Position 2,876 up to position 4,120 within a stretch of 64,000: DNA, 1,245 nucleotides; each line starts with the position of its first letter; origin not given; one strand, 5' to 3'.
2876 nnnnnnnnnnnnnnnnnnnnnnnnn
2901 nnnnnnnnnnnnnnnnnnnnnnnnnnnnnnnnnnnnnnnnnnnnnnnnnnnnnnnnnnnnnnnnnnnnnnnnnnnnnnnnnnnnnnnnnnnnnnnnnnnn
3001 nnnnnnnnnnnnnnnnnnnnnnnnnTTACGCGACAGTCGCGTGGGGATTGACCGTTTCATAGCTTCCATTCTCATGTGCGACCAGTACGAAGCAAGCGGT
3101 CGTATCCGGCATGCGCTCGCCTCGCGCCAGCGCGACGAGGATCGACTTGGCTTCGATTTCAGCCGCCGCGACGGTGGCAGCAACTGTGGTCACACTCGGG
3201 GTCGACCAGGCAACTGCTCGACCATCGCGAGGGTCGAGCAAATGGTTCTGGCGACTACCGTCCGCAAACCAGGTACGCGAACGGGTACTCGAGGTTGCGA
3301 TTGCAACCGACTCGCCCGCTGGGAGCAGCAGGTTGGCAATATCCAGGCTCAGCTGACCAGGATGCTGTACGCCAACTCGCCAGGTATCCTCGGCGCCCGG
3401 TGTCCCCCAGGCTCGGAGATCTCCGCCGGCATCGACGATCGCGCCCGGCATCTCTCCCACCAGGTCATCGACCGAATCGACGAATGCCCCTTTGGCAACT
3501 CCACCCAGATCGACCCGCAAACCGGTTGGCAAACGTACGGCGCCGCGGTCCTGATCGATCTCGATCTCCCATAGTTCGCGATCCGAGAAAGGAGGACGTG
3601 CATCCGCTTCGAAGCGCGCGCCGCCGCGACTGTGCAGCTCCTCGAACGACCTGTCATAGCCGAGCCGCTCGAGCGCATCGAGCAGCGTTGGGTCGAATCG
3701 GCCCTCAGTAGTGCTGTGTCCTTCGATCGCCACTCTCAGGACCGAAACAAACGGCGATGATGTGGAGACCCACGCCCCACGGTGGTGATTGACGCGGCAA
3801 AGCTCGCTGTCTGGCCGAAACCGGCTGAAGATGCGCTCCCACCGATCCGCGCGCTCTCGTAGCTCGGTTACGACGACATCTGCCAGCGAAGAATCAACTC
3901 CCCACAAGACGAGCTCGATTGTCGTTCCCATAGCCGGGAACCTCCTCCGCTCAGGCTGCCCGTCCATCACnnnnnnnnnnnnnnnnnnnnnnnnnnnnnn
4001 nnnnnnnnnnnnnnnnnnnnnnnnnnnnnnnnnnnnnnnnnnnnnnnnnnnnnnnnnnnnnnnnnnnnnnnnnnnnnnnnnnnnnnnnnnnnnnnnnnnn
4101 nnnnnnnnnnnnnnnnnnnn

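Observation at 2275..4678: ApbE + di-haem FRD/MsrQ-like protein + two-component operon with no recognisable flavinylation acceptor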

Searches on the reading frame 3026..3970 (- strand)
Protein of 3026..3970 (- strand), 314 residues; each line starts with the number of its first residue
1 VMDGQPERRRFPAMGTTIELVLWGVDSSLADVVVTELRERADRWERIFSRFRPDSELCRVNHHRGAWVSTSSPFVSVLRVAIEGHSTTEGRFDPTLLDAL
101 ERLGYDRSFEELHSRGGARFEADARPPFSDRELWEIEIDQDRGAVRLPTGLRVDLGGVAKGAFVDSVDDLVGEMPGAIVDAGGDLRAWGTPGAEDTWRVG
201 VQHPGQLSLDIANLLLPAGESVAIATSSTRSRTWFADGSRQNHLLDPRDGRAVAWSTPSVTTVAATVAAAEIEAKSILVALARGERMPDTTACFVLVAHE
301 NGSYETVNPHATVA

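Call 3: search_protein_families(library=pfam, proteins=[window:3026-3970:-], max_evalue=1)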
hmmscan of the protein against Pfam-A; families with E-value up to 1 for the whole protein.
window:3026-3970:- (314 aa): 1 family
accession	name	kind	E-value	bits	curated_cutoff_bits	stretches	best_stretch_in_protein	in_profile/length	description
PF02424.20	ApbE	-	3.9e-42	145.1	25.6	1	14-280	1-246/266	ApbE family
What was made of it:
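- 3026..3970 (-): ApbE-family FAD:protein FMN transferase, 313-314 aa, with no signal peptide. Ser227, His243 and Glu271 occupy the positions of the Ser/His/Asp triad, and Lys275 replaces the usual Thr. Pfam E=3.9e-42 (call 3).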

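Call 4: search_protein_families(library=ncbifam, proteins=[window:3026-3970:-], max_evalue=1)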
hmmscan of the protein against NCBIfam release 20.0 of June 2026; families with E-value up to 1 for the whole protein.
window:3026-3970:- (314 aa): 1 family
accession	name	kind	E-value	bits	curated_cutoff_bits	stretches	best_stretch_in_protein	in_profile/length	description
NF007774.0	PRK10461.1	equivalog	5e-14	51.9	498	1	13-274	41-302/351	FAD:protein FMN transferase ApbE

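Call 6: find_homologous_proteins(query=window:3026-3970:-, max_evalue=0.00001)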
Query window:3026-3970:- (314 aa): 982 proteins with E <= 0.00001 among 8000 candidates; the best 120 are listed.
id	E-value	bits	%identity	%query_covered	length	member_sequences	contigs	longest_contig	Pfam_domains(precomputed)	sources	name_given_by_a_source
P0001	1.5e-195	667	100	96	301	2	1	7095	PF02424.21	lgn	-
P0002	3.5e-122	426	64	100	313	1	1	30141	PF02424.21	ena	-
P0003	2.4e-118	413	62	99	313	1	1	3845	PF02424.21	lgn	-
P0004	4.9e-110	386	56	100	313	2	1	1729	PF02424.21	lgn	-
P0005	1.6e-109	384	57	100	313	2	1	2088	PF02424.21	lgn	-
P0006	1.8e-109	384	55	100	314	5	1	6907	PF02424.21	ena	-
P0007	3.4e-108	380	59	96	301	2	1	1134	PF02424.21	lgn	-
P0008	1.8e-107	378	59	100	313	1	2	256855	PF02424.21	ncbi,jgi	-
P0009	6.0e-107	376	54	100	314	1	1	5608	PF02424.21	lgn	-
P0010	3.3e-106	373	56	100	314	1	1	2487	PF02424.21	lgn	-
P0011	2.3e-105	371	55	100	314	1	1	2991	PF02424.21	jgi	jgi:thiamine biosynthesis lipoprotein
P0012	3.3e-105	370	58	100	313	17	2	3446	PF02424.21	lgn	-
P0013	7.2e-105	369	56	97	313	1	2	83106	PF02424.21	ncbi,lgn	-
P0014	1.7e-104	368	55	100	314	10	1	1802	PF02424.21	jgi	jgi:thiamine biosynthesis lipoprotein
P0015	7.0e-104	366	58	100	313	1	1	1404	PF02424.21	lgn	-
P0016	8.8e-104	365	54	100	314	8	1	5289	PF02424.21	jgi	jgi:thiamine biosynthesis lipoprotein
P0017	3.2e-102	360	55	100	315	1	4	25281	PF02424.21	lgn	-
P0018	8.7e-102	359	56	100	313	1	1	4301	PF02424.21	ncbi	-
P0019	2.6e-97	344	54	100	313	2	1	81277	PF02424.21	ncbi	-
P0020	9.0e-82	293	47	100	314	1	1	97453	PF02424.21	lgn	-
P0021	1.2e-80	289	49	98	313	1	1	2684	PF02424.21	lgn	-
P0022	1.4e-77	279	44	100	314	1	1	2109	PF02424.21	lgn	-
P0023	1.5e-66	243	65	55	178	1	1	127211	PF02424.21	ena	-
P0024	8.1e-66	241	60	58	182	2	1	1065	PF02424.21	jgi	jgi:thiamine biosynthesis lipoprotein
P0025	1.8e-58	217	43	88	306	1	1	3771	PF02424.21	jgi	jgi:thiamine biosynthesis lipoprotein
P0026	4.0e-58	215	42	95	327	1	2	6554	PF02424.21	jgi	jgi:thiamine biosynthesis lipoprotein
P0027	5.7e-58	215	42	97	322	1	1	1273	PF02424.21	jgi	jgi:thiamine biosynthesis lipoprotein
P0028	9.4e-58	214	41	95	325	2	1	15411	PF02424.21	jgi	jgi:thiamine biosynthesis lipoprotein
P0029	1.4e-57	214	41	98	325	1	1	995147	PF02424.21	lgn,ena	-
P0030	2.0e-57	213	42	87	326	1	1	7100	PF02424.21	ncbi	ncbi:MAG: FAD:protein FMN transferase [Thermomicrobiales bacterium]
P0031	2.4e-57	213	41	95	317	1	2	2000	PF02424.21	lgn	-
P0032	3.8e-57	212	44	89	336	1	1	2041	PF02424.21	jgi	jgi:thiamine biosynthesis lipoprotein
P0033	8.4e-57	211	41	100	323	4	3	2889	PF02424.21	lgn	-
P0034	2.8e-56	209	42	91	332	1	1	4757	PF02424.21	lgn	-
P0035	4.4e-56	209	39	94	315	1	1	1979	PF02424.21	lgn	-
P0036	2.9e-55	206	39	98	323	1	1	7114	PF02424.21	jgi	jgi:thiamine biosynthesis lipoprotein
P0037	4.4e-55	205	41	83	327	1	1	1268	PF02424.21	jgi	jgi:thiamine biosynthesis lipoprotein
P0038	3.5e-54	203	38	98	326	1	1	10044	PF02424.21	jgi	jgi:thiamine biosynthesis lipoprotein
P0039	3.6e-54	202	40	95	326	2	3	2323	PF02424.21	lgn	-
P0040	3.9e-54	202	41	97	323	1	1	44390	PF02424.21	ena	-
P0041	1.8e-53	200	42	93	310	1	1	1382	PF02424.21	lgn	-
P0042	1.8e-53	200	39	95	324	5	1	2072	PF02424.21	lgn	-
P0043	1.9e-53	200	40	95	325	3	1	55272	PF02424.21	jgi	jgi:thiamine biosynthesis lipoprotein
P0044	1.5e-51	194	40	90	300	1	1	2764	PF02424.21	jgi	jgi:thiamine biosynthesis lipoprotein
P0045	1.7e-51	194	40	96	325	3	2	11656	PF02424.21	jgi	jgi:FAD:protein FMN transferase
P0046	6.7e-51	192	41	86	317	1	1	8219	PF02424.21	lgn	-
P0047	6.8e-51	192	38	95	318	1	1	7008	PF02424.21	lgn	-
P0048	1.9e-49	187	38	95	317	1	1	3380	PF02424.21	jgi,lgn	jgi:thiamine biosynthesis lipoprotein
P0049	3.2e-49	186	39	94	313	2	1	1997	PF02424.21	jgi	jgi:thiamine biosynthesis lipoprotein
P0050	2.4e-46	177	41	95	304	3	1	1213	PF02424.21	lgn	-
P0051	2.1e-45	174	37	94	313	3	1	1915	PF02424.21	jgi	jgi:thiamine biosynthesis lipoprotein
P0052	2.5e-45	173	49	67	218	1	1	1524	PF02424.21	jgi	-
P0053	3.8e-45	173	38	91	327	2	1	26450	PF02424.21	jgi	jgi:thiamine biosynthesis lipoprotein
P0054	5.6e-45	172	42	77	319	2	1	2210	PF02424.21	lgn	-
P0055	1.9e-43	167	39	78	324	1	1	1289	PF02424.21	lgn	-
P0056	1.8e-42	164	38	87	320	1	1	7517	PF02424.21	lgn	-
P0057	2.6e-42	164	37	91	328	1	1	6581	PF02424.21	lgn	-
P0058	3.0e-42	163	37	86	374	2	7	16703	PF02424.21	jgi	jgi:thiamine biosynthesis lipoprotein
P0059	1.8e-41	161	40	86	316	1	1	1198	PF02424.21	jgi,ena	-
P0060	5.3e-41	159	41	87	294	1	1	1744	PF02424.21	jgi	jgi:FAD:protein FMN transferase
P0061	5.6e-41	159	39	87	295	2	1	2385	PF02424.21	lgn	-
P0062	1.2e-40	158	46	61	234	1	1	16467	PF02424.21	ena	-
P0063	2.2e-40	157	37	86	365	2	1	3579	PF02424.21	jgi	jgi:thiamine biosynthesis lipoprotein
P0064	2.4e-40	157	37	86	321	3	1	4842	PF02424.21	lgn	-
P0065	3.2e-40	157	36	86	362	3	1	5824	PF02424.21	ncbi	-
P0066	3.2e-40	157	39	89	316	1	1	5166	PF02424.21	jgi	jgi:thiamine biosynthesis lipoprotein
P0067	3.3e-40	157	39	88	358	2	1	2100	PF02424.21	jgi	jgi:thiamine biosynthesis lipoprotein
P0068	4.1e-40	156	39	87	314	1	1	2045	PF02424.21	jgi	jgi:FAD:protein FMN transferase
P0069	4.4e-40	156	43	76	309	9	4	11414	PF02424.21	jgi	jgi:thiamine biosynthesis lipoprotein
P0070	8.9e-40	155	39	86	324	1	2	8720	PF02424.21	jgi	jgi:thiamine biosynthesis lipoprotein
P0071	1.5e-39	154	39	87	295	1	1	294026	PF02424.21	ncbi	ncbi:MAG: FAD:protein FMN transferase [Thermoleophilia bacterium]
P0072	1.9e-39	154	42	75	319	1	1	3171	PF02424.21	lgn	-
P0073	5.3e-39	153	40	89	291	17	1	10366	PF02424.21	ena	-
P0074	8.0e-39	152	41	87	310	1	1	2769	PF02424.21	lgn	-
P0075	8.6e-39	152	39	91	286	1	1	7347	PF02424.21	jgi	jgi:thiamine biosynthesis lipoprotein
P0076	1.0e-38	152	37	82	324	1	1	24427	PF02424.21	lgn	-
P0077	1.2e-38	152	40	67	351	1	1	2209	PF02424.21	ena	-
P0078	1.3e-38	151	37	86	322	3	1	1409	PF02424.21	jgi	jgi:thiamine biosynthesis lipoprotein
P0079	1.3e-38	151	40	89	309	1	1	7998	PF02424.21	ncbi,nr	ncbi:MAG TPA: FAD:protein FMN transferase [Acidimicrobiia bacterium]|nr:FAD:protein FMN transferase 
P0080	1.8e-38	151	40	80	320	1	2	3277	PF02424.21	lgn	-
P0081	2.8e-38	150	39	85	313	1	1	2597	PF02424.21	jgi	jgi:thiamine biosynthesis lipoprotein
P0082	3.9e-38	150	40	85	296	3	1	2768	PF02424.21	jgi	jgi:thiamine biosynthesis lipoprotein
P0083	4.3e-38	150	38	86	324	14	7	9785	PF02424.21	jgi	jgi:thiamine biosynthesis lipoprotein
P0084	7.2e-38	149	38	87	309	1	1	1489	PF02424.21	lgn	-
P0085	7.6e-38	149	42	87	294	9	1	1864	PF02424.21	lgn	-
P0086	9.6e-38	149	40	86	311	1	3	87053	PF02424.21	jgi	jgi:FAD:protein FMN transferase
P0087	1.1e-37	148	37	94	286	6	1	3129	PF02424.21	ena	-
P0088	1.2e-37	148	39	89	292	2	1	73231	PF02424.21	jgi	jgi:thiamine biosynthesis lipoprotein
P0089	1.3e-37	148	35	95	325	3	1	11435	PF02424.21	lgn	-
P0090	1.4e-37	148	39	87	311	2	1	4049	PF02424.21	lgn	-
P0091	1.5e-37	148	38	84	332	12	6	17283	PF02424.21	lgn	-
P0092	1.8e-37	148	40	85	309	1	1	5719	PF02424.21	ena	-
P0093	2.1e-37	147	38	97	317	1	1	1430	PF02424.21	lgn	-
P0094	2.1e-37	147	39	87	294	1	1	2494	PF02424.21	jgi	jgi:thiamine biosynthesis lipoprotein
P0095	2.3e-37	147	42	75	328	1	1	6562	PF02424.21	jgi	jgi:FAD:protein FMN transferase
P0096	2.7e-37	147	38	86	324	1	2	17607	PF02424.21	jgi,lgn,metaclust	metaclust:\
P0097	3.1e-37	147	39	76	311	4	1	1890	PF02424.21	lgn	-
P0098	3.3e-37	147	38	87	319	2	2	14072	PF02424.21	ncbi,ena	-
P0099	3.4e-37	147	36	87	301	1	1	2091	PF02424.21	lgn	-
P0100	3.4e-37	147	36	87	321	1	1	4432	PF02424.21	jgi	jgi:FAD:protein FMN transferase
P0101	3.5e-37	147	40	87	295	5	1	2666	PF02424.21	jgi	jgi:thiamine biosynthesis lipoprotein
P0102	4.3e-37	146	37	80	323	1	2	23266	PF02424.21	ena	-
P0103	6.9e-37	146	41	76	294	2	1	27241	PF02424.21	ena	-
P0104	7.8e-37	146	38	87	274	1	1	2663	PF02424.21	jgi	jgi:FAD:protein FMN transferase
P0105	1.0e-36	145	42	75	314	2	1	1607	PF02424.21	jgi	jgi:thiamine biosynthesis lipoprotein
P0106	1.1e-36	145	38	89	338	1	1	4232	PF02424.21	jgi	jgi:thiamine biosynthesis lipoprotein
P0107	1.2e-36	145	41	85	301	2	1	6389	PF02424.21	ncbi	-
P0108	1.2e-36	145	39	84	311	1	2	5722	PF02424.21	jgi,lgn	jgi:thiamine biosynthesis lipoprotein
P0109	1.2e-36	145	37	90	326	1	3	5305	PF02424.21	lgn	-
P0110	1.3e-36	145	36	83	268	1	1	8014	PF02424.21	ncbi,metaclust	ncbi:MAG: hypothetical protein A2Z04_01035, partial [Chloroflexi bacterium RBG_16_57_9]|metaclust:st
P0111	1.7e-36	144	37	95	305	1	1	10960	PF02424.21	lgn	-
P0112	1.7e-36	144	40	87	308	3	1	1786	PF02424.21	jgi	jgi:thiamine biosynthesis lipoprotein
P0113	1.8e-36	144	37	94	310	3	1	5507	PF02424.21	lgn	-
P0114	1.9e-36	144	39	87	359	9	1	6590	PF02424.21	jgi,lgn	jgi:thiamine biosynthesis lipoprotein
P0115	2.1e-36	144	36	94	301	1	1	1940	PF02424.21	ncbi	-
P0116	2.3e-36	144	39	93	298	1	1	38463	PF02424.21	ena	-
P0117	2.4e-36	144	39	78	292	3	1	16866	PF02424.21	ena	-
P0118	2.4e-36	144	40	85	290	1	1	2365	PF02424.21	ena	-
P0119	2.6e-36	144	36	87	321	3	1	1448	PF02424.21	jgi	jgi:FAD:protein FMN transferase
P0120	2.6e-36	144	37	97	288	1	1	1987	PF02424.21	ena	-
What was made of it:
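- Checked: All orthologues are about 313 aa (call 6).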

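Call 7: find_encoding_contigs(protein=P0008, flank=6000, max_places=2)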
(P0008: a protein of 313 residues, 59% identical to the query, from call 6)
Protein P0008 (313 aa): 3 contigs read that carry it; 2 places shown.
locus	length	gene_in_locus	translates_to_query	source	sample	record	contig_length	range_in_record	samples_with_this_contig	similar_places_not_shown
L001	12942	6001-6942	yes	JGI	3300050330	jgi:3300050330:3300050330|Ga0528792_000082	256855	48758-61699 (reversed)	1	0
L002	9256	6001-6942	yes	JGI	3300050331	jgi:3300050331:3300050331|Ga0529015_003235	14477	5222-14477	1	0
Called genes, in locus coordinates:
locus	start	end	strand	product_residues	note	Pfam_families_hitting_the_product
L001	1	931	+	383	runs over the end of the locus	PF13439:Glyco_transf_4, PF13579:Glyco_trans_4_4, PF20706:GT4-conflict, PF00534:Glycos_transf_1, PF13692:Glyco_trans_1_4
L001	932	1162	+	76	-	-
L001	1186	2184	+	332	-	PF20030:bpMoxR, PF00004:AAA (weak), PF07726:AAA_3, PF07728:AAA_5, PF17863:AAA_lid_2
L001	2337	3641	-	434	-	PF02403:Seryl_tRNA_N, PF00587:tRNA-synt_2b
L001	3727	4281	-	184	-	PF01844:HNH, PF14279:HNH_5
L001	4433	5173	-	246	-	PF01988:VIT1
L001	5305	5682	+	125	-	-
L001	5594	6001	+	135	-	-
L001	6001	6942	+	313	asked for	PF02424:ApbE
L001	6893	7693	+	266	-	PF01794:Ferric_reduct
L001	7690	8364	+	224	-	PF00072:Response_reg, PF00486:Trans_reg_C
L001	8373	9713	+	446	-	PF00512:HisKA, PF02518:HATPase_c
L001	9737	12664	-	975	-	PF00005:ABC_tran (faint), PF02463:SMC_N (faint), PF13191:AAA_16 (faint), PF13555:AAA_29 (faint), PF20703:nSTAND1 (faint), PF13304:AAA_21 (faint), PF17760:UvrA_inter, PF17755:UvrA_DNA-bind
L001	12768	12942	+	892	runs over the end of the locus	PF00133:tRNA-synt_1, PF09334:tRNA-synt_1g (weak), PF13603:tRNA-synt_1_2, PF09334:tRNA-synt_1g (weak), PF08264:Anticodon_1, PF10458:Val_tRNA-synt_C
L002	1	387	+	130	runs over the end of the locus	-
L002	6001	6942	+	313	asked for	PF02424:ApbE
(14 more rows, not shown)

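Call 8: find_encoding_contigs(protein=P0002, flank=6000, max_places=2)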
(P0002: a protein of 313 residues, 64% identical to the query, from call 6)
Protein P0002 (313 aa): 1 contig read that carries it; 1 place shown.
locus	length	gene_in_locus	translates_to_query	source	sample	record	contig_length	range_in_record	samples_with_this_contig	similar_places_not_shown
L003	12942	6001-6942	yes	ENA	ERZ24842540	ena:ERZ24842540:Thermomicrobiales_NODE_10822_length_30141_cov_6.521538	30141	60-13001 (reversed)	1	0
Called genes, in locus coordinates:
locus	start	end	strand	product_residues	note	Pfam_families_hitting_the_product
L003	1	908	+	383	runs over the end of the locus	PF13439:Glyco_transf_4 (weak), PF20706:GT4-conflict, PF00534:Glycos_transf_1, PF13692:Glyco_trans_1_4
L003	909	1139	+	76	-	-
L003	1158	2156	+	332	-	PF20030:bpMoxR, PF00004:AAA (weak), PF07726:AAA_3, PF07728:AAA_5, PF17863:AAA_lid_2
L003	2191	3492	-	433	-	PF02403:Seryl_tRNA_N, PF00587:tRNA-synt_2b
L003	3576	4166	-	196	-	PF01844:HNH, PF14279:HNH_5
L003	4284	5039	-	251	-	PF01988:VIT1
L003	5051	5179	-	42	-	-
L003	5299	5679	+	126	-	-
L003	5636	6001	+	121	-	-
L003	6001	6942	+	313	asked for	PF02424:ApbE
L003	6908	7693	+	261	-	PF01794:Ferric_reduct (weak)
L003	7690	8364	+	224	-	PF00072:Response_reg, PF00486:Trans_reg_C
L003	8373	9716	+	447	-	PF00512:HisKA, PF02518:HATPase_c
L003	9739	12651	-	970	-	PF00005:ABC_tran (faint), PF02463:SMC_N (faint), PF13191:AAA_16 (faint), PF13555:AAA_29 (faint), PF20703:nSTAND1 (faint), PF17760:UvrA_inter, PF17755:UvrA_DNA-bind, PF13304:AAA_21 (weak)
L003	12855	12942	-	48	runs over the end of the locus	?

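Call 9: find_encoding_contigs(protein=P0020, flank=6000, max_places=2)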
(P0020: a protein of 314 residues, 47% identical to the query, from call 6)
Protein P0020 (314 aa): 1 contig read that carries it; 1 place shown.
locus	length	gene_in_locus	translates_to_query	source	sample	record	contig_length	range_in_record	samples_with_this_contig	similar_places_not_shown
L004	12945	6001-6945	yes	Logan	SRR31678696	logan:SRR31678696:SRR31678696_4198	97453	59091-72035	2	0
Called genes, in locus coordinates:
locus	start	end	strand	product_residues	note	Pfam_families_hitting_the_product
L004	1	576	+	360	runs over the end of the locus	PF03706:LPG_synthase_TM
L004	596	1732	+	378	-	PF13439:Glyco_transf_4, PF13579:Glyco_trans_4_4, PF20706:GT4-conflict, PF00534:Glycos_transf_1, PF13692:Glyco_trans_1_4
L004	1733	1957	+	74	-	-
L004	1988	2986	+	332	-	PF20030:bpMoxR, PF00004:AAA (weak), PF07726:AAA_3, PF07728:AAA_5, PF17863:AAA_lid_2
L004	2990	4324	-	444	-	PF02403:Seryl_tRNA_N, PF00587:tRNA-synt_2b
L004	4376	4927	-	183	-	PF01844:HNH, PF14279:HNH_5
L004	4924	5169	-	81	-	-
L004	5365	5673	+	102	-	-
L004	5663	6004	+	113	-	-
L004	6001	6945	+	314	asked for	PF02424:ApbE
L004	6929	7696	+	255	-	PF01794:Ferric_reduct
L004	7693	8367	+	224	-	PF00072:Response_reg, PF00486:Trans_reg_C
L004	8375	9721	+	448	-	PF00512:HisKA, PF02518:HATPase_c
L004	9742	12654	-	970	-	PF00005:ABC_tran (faint), PF02463:SMC_N (faint), PF13191:AAA_16 (faint), PF13555:AAA_29 (faint), PF20703:nSTAND1 (faint), PF17760:UvrA_inter, PF17755:UvrA_DNA-bind, PF13304:AAA_21 (weak)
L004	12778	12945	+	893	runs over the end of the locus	PF00133:tRNA-synt_1, PF09334:tRNA-synt_1g, PF13603:tRNA-synt_1_2 (weak), PF08264:Anticodon_1, PF10458:Val_tRNA-synt_C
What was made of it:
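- Checked: The same six genes, with the same flanks, recur in L001, L003 and L004 at 47-64% ApbE identity (calls 7-9).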

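Call 14: find_encoding_contigs(protein=P0029, flank=6000, max_places=1)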
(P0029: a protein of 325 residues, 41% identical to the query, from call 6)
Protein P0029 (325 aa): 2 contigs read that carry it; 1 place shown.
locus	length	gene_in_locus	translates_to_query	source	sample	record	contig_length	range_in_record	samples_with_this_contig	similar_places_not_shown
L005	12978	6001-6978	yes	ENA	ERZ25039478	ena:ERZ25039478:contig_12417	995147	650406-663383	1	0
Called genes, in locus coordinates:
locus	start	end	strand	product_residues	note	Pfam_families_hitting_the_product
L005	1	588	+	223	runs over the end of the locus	-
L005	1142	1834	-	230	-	PF00501:AMP-binding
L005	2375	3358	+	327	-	PF08281:Sigma70_r4_2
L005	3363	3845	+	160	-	PF00857:Isochorismatase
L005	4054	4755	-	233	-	PF03372:Exo_endo_phos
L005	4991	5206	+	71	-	-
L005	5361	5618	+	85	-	-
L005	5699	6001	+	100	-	-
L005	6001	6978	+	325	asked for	PF02424:ApbE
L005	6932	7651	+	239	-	-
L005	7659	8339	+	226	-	PF00072:Response_reg, PF00486:Trans_reg_C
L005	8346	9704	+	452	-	PF00512:HisKA, PF02518:HATPase_c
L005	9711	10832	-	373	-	PF01988:VIT1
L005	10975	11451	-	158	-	PF00582:Usp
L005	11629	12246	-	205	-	PF07366:SnoaL, PF12680:SnoaL_2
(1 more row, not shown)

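Call 15: find_encoding_contigs(protein=P0043, flank=6000, max_places=1)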
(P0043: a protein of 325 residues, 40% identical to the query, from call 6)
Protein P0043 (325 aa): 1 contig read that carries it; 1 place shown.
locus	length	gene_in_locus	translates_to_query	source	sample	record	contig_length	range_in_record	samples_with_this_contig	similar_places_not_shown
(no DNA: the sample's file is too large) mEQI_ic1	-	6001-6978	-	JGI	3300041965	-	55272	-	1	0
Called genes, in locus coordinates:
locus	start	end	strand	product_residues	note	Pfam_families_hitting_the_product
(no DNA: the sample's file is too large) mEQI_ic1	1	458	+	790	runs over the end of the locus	PF09364:XFP_N, PF03894:XFP, PF09363:XFP_C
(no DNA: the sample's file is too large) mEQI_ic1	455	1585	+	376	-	PF00871:Acetate_kinase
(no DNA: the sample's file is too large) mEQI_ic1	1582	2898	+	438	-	PF00324:AA_permease, PF03845:Spore_permease (weak), PF13520:AA_permease_2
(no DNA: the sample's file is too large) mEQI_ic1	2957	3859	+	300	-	PF05448:AXE1 (faint), PF02129:Peptidase_S15, PF12146:Hydrolase_4, PF00561:Abhydrolase_1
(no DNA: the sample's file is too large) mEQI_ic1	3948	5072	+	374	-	PF02915:Rubrerythrin (faint), PF01988:VIT1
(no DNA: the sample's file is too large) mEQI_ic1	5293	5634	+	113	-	-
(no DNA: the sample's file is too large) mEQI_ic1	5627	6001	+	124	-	-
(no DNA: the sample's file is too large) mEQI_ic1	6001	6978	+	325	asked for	PF02424:ApbE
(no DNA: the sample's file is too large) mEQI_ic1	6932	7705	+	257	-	-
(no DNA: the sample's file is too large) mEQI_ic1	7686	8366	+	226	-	PF00072:Response_reg, PF00486:Trans_reg_C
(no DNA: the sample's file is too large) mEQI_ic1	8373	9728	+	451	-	PF00512:HisKA, PF02518:HATPase_c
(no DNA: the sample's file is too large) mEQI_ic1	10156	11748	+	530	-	PF13207:AAA_17 (weak), PF13671:AAA_33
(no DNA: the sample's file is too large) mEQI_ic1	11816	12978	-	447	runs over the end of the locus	PF00144:Beta-lactamase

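Call 16: find_encoding_contigs(protein=P0071, flank=6000, max_places=1)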
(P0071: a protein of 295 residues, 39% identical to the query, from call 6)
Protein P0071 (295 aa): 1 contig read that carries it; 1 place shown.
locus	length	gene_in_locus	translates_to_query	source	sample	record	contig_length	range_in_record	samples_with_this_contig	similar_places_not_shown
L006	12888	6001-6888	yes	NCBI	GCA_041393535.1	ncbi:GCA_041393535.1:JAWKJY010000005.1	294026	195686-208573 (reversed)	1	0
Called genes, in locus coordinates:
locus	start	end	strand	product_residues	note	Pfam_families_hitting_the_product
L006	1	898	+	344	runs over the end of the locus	PF08240:ADH_N, PF00107:ADH_zinc_N, PF13602:ADH_zinc_N_2 (weak)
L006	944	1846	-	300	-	PF03446:NAD_binding_2, PF03807:F420_oxidored, PF14833:NAD_binding_11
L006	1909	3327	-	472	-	PF17203:sCache_3_2 (weak), PF00672:HAMP, PF00512:HisKA, PF02518:HATPase_c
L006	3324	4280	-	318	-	PF21695:GlnR_1st (faint), PF00072:Response_reg, PF00486:Trans_reg_C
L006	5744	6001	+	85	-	-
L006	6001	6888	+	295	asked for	PF02424:ApbE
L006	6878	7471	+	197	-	PF01794:Ferric_reduct (weak)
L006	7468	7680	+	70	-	PF13459:Fer4_15, PF13370:Fer4_13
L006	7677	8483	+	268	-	-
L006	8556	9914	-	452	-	PF01545:Cation_efflux, PF16916:ZT_dimer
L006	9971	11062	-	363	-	PF03979:Sigma70_r1_1, PF00140:Sigma70_r1_2, PF04542:Sigma70_r2, PF04539:Sigma70_r3, PF04545:Sigma70_r4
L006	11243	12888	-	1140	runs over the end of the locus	PF13620:CarboxypepD_reg (faint), PF17210:SdrD_B (faint)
